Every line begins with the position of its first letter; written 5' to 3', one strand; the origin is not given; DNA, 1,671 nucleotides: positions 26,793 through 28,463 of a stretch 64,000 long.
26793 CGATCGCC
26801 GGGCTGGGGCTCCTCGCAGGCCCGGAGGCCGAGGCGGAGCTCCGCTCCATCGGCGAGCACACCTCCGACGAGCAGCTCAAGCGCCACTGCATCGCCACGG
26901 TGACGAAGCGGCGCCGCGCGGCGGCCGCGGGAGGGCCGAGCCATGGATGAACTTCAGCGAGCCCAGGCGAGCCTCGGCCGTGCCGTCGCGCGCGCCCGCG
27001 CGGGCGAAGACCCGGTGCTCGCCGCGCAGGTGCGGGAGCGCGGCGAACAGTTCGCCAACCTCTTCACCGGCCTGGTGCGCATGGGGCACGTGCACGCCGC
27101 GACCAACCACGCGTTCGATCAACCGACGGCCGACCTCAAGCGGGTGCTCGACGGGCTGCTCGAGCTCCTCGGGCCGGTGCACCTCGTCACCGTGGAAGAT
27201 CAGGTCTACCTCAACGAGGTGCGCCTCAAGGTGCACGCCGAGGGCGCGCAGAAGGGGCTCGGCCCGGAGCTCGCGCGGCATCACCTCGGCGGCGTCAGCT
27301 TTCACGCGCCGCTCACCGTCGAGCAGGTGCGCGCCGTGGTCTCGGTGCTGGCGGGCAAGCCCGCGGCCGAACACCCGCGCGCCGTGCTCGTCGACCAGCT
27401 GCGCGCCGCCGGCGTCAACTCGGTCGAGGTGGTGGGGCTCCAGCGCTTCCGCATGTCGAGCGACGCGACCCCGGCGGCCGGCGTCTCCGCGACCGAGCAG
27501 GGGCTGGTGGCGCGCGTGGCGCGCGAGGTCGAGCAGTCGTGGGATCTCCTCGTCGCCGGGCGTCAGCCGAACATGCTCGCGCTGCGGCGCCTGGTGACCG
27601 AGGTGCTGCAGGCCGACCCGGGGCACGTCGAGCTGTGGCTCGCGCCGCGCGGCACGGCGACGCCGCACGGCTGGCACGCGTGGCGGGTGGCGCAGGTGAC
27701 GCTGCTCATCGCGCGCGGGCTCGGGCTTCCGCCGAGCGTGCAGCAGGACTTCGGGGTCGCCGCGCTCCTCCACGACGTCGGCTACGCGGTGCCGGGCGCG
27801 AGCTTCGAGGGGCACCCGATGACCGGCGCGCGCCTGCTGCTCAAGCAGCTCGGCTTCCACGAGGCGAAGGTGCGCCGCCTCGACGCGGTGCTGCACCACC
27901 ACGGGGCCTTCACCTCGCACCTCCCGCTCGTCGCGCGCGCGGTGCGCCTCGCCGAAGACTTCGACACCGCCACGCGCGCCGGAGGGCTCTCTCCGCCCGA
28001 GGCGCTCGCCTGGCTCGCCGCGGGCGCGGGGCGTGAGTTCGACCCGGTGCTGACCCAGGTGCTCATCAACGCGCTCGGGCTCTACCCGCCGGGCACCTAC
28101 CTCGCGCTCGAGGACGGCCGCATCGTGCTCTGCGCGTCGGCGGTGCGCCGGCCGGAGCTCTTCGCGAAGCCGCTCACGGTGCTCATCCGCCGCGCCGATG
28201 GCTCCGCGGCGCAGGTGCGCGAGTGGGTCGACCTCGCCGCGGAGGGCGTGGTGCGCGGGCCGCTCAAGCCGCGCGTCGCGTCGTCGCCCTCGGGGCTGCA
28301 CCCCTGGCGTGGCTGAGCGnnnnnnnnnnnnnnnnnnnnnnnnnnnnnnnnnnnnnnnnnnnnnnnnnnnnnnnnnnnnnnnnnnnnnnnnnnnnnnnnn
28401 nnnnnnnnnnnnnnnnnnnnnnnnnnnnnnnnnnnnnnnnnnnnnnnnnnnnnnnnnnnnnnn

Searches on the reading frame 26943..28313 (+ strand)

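Call 23: search_protein_families(library=pfam, proteins=[window:26943-28313:+], max_evalue=0.01)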
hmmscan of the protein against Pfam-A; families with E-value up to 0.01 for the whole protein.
window:26943-28313:+ (457 aa): 2 families
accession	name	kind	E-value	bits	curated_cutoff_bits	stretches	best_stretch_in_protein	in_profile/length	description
PF01966.28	HD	-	3.8e-10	40.5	22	1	245-342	4-115/116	HD domain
PF13487.12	HD_5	-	7.8e-06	26.2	27.2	0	321-369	117-169/170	HD domain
